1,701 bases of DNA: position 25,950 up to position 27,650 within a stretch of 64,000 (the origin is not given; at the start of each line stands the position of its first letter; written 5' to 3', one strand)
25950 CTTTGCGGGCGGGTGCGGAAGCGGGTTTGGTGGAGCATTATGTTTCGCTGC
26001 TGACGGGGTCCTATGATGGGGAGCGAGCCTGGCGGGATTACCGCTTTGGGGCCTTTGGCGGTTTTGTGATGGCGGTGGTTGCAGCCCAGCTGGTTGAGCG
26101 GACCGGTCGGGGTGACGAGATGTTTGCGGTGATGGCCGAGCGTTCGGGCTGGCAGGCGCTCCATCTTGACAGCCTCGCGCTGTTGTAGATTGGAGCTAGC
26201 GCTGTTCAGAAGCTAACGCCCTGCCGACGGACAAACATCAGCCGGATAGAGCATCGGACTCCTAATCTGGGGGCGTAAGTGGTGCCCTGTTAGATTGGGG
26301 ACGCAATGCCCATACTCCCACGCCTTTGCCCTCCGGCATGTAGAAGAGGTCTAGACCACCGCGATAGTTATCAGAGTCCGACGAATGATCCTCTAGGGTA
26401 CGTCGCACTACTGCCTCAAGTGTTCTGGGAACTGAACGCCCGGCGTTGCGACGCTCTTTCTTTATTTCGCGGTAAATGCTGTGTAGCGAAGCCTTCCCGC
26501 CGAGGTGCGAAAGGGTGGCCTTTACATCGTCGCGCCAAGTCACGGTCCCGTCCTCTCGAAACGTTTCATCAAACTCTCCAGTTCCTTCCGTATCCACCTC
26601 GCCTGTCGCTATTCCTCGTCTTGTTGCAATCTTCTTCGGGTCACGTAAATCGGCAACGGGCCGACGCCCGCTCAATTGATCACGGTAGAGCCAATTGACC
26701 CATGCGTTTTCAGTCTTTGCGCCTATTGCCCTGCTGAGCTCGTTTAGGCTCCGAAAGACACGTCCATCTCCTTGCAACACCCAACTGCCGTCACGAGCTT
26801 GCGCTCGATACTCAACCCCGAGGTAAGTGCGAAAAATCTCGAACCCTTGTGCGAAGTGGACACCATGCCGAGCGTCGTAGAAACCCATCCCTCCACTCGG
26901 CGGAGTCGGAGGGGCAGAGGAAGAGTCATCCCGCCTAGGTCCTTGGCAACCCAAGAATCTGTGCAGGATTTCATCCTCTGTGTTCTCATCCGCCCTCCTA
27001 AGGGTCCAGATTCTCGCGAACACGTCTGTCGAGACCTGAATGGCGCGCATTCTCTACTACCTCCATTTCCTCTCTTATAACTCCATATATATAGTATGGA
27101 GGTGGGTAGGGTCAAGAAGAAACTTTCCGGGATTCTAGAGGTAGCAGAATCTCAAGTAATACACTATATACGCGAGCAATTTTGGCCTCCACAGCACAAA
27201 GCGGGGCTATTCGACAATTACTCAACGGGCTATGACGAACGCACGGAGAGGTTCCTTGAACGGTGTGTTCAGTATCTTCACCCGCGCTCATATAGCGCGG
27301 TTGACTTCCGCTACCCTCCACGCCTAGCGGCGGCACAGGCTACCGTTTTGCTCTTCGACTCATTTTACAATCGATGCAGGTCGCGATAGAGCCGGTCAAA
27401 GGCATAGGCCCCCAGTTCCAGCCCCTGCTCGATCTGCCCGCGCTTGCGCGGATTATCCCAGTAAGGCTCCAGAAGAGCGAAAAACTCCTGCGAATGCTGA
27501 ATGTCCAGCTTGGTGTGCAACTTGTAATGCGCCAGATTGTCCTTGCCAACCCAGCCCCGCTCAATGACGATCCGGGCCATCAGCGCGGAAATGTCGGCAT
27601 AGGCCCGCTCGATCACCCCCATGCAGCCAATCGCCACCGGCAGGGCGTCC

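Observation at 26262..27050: Orphan low-GC 262-aa protein whose C-terminal region resembles an Mrr_N/HARE-HTH winged-helix domain; possible relic of a defence or mobile module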

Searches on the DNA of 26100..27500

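Call 96: search_rna_families(source=window, start=26100, end=27500, threshold=evalue, max_evalue=10, show_alignments=2)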
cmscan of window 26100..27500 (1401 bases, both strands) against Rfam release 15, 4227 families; matches with E-value up to 10: 3.
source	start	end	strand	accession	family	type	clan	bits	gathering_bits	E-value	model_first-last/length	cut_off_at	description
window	26898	26995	+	RF03629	mir-641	Gene; miRNA;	-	17.9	100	3.4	1-98/98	no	mir-641 microRNA precursor family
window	27079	27110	+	RF03027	RT-6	Gene; sRNA;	-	14.5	46.7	4.5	1-75/75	no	RT-6 RNA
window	26111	26137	+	RF01138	sR23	Gene; snRNA; snoRNA; CD-box;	-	11.2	45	8.5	28-54/54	no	Small nucleolar RNA sR23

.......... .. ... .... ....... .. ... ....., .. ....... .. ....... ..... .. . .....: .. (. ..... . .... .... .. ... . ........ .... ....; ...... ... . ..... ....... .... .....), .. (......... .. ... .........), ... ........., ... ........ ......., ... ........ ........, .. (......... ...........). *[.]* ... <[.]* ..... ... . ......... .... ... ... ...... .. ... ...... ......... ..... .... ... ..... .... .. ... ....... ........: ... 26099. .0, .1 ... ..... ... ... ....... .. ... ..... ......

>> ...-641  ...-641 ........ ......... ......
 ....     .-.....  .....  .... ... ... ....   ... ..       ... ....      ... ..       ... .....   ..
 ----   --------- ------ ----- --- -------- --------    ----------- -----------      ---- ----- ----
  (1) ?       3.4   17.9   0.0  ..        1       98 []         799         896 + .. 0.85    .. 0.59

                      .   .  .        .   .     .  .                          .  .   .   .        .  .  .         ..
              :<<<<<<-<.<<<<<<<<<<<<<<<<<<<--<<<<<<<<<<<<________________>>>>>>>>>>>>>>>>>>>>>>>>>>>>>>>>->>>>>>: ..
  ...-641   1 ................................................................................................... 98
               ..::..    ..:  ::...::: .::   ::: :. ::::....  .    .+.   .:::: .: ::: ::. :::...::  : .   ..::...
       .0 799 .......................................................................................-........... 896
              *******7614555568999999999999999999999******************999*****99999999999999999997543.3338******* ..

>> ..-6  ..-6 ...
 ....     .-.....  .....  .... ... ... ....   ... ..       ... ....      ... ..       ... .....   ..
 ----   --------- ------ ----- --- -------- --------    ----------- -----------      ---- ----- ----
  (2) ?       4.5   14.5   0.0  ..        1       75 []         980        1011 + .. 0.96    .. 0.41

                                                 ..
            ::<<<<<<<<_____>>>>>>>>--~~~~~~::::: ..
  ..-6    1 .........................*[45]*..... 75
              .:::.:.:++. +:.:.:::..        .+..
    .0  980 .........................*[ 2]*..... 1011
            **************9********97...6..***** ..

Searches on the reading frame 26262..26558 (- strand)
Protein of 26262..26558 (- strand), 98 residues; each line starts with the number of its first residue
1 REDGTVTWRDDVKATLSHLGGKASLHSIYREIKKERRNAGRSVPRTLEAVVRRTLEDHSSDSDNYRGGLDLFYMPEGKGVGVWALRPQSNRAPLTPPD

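Call 47: find_homologous_proteins(query=A3, max_evalue=0.001)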
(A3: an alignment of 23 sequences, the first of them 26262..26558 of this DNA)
Query A3 (23 sequences) (98 aa, profile of the alignment): 118 proteins with E <= 0.001 among 601 candidates.
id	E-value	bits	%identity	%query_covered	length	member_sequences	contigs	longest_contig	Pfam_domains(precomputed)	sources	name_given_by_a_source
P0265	2.6e-30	123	67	87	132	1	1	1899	-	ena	-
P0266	6.3e-30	121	66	81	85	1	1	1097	-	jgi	jgi:hypothetical protein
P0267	9.8e-30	121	62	88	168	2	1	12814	-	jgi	jgi:hypothetical protein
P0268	1.0e-29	121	65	83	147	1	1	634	-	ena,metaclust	metaclust:\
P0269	1.2e-29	120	64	85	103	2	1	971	-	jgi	jgi:hypothetical protein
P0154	2.7e-29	119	60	87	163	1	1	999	-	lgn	-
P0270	3.4e-29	119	60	90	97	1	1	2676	-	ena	-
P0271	4.7e-29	119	70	85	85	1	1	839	-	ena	-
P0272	4.8e-29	118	62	86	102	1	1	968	-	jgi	-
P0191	1.2e-28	117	43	83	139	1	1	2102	-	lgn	-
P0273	1.8e-28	117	52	83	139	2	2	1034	-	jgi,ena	-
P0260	3.7e-28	116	62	83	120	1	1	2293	-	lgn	-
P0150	3.9e-28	116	63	85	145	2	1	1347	-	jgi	jgi:hypothetical protein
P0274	4.7e-28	115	69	85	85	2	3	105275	-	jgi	-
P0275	5.9e-28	115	64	82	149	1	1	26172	-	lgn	-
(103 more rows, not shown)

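Call 52: predict_structure(alignment_id=A3)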
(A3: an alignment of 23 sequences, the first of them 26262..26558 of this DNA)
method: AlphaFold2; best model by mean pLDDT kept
length: 98 residues; sequences in the alignment: 23
mean_pLDDT: 89.1   pTM: 0.76
mean pLDDT of the five models: 89.1, 87.7, 87.6, 86.9, 83.8
residues with pLDDT >= 90: 77; 70-90: 10; 50-70: 9; < 50: 2
segments of 3 or more residues with pLDDT < 50: none
pLDDT, mean of each block of 10 residues (from residue 1): 74 96 97 95 94 95 90 94 86 64
secondary structure, 60 per line:
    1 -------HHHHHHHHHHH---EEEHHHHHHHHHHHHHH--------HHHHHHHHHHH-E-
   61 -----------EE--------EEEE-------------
elements in order: H8-18 E22-24 H25-38 H47-57 E82-85

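Call 58: fold_search(model_id=the predicted structure, library=pdb)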
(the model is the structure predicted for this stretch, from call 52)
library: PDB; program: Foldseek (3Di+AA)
matches with E <= 10: 382; with E <= 0.001: 0
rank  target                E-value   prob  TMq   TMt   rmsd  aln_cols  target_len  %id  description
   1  3g73_B                6.5e-02  0.97  0.56  0.58   8.7       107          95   19  Structure of the FOXM1 DNA binding (released 2009-03-03)
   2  6qvw_MODEL_1_A        7.4e-02  0.97  0.52  0.44   4.6        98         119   20  Solution structure of the free FOXO1 DNA binding domain (released 2019-09-04)
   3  9d2l_U                8.4e-02  1.00  0.57  0.61   3.4        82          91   17  FoxP3 multimers bridge four T2G repeat DNAs (released 2025-10-29)
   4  9d2l_B                8.9e-02  0.99  0.55  0.56   3.3        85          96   18  FoxP3 multimers bridge four T2G repeat DNAs (released 2025-10-29)
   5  9d2l_F                9.5e-02  1.00  0.58  0.61   3.4        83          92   17  FoxP3 multimers bridge four T2G repeat DNAs (released 2025-10-29)
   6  5ocn_G                1.1e-01  1.00  0.58  0.70   2.9        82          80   18  Crystal structure of the forkhead domain of human FOXN1 (released 2017-08-02)
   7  8srp_E                1.6e-01  0.99  0.59  0.67   3.3        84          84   15  FoxP3 forms Ladder-like multimer to bridge TTTG repeats (released 2023-10-18)
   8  6el8_A                1.7e-01  0.99  0.60  0.65   4.7        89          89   18  Crystal structure of the Forkhead domain of human FOXN1 in complex with DNA (released 2017-11-15)
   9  6el8_D                1.7e-01  0.99  0.56  0.61   3.2        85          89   16  Crystal structure of the Forkhead domain of human FOXN1 in complex with DNA (released 2017-11-15)
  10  5ocn_B                1.8e-01  0.99  0.59  0.66   2.8        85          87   18  Crystal structure of the forkhead domain of human FOXN1 (released 2017-08-02)
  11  6lbi_D                1.9e-01  0.84  0.49  0.57   5.0        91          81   24  Crystal Structure of FOXO1-DBD homodimer bound to a palindromic DNA sequence (released 2021-02-10)
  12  6xat                  2.0e-01  0.96  0.56  0.68   4.0        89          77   18  Crystal structure of the human FoxP4 DNA binding Domain (released 2021-06-09)
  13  1yqa_MODEL_1_A        2.3e-01  0.99  0.61  0.68   2.8        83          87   12  Engineering the structural stability and functional properties of the GI domain into the intrinsically unfolde (released 2005-05-24)
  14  3g73_A                2.3e-01  0.96  0.59  0.63   3.9        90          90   17  Structure of the FOXM1 DNA binding (released 2009-03-03)
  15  4kyw_A                2.3e-01  0.95  0.55  0.24   3.4        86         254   14  Restriction endonuclease DPNI in complex with two DNA molecules (released 2014-06-04)
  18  6la2_S                2.5e-01  0.98  0.58  0.74   2.6        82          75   15  343 bp di-nucleosome harboring cohesive DNA termini assembled with linker histone H1.0 (released 2021-02-17)
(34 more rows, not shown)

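Call 81: search_solved_structures(query=A3, max_evalue=10, show_alignments=2)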
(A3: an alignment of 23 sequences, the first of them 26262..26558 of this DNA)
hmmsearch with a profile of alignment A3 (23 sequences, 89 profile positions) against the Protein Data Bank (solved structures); distinct sequences matched with E-value up to 10: 18.
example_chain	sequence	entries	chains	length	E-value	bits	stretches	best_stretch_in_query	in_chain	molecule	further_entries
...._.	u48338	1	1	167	3.4e-07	33.9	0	10-44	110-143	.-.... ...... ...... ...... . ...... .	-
7bqq_A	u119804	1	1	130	0.033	18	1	19-66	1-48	Gogy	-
7coq_A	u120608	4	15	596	0.083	16.7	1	4-75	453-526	V-type sodium ATPase catalytic subunit A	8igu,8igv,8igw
5zea_A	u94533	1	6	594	0.084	16.7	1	4-75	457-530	V-type sodium ATPase catalytic subunit A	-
3vr2_A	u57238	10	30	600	0.084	16.7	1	4-75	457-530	V-type sodium ATPase catalytic subunit A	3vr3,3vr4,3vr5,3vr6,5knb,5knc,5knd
7dqc_A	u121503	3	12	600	0.084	16.7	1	4-75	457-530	V-type sodium ATPase catalytic subunit A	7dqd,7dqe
5lbm_A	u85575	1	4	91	0.37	14.6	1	14-61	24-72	Transcriptional repressor FrmR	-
1u9p_A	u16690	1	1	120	0.91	13.3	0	20-54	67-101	pArc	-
6nz3_A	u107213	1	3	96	1.1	13.1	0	9-53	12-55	Design construct XAA_GGHN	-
1bmp_A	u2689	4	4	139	1.2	13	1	33-79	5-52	BONE MORPHOGENETIC PROTEIN-7 | bone morphogenetic protein 7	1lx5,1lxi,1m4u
6o0i_A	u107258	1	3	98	1.2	13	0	9-53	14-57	Design construct XAA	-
6nyi_A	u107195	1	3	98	1.5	12.7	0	9-53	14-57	Design construct XXA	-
6nye_A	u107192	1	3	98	2.1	12.2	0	9-50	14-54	Design construct XAX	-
6nyk_A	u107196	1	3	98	2.1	12.2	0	9-50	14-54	Design construct XAX_GGDQ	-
23wm_A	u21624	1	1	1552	2.3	12.1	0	11-55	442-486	PP507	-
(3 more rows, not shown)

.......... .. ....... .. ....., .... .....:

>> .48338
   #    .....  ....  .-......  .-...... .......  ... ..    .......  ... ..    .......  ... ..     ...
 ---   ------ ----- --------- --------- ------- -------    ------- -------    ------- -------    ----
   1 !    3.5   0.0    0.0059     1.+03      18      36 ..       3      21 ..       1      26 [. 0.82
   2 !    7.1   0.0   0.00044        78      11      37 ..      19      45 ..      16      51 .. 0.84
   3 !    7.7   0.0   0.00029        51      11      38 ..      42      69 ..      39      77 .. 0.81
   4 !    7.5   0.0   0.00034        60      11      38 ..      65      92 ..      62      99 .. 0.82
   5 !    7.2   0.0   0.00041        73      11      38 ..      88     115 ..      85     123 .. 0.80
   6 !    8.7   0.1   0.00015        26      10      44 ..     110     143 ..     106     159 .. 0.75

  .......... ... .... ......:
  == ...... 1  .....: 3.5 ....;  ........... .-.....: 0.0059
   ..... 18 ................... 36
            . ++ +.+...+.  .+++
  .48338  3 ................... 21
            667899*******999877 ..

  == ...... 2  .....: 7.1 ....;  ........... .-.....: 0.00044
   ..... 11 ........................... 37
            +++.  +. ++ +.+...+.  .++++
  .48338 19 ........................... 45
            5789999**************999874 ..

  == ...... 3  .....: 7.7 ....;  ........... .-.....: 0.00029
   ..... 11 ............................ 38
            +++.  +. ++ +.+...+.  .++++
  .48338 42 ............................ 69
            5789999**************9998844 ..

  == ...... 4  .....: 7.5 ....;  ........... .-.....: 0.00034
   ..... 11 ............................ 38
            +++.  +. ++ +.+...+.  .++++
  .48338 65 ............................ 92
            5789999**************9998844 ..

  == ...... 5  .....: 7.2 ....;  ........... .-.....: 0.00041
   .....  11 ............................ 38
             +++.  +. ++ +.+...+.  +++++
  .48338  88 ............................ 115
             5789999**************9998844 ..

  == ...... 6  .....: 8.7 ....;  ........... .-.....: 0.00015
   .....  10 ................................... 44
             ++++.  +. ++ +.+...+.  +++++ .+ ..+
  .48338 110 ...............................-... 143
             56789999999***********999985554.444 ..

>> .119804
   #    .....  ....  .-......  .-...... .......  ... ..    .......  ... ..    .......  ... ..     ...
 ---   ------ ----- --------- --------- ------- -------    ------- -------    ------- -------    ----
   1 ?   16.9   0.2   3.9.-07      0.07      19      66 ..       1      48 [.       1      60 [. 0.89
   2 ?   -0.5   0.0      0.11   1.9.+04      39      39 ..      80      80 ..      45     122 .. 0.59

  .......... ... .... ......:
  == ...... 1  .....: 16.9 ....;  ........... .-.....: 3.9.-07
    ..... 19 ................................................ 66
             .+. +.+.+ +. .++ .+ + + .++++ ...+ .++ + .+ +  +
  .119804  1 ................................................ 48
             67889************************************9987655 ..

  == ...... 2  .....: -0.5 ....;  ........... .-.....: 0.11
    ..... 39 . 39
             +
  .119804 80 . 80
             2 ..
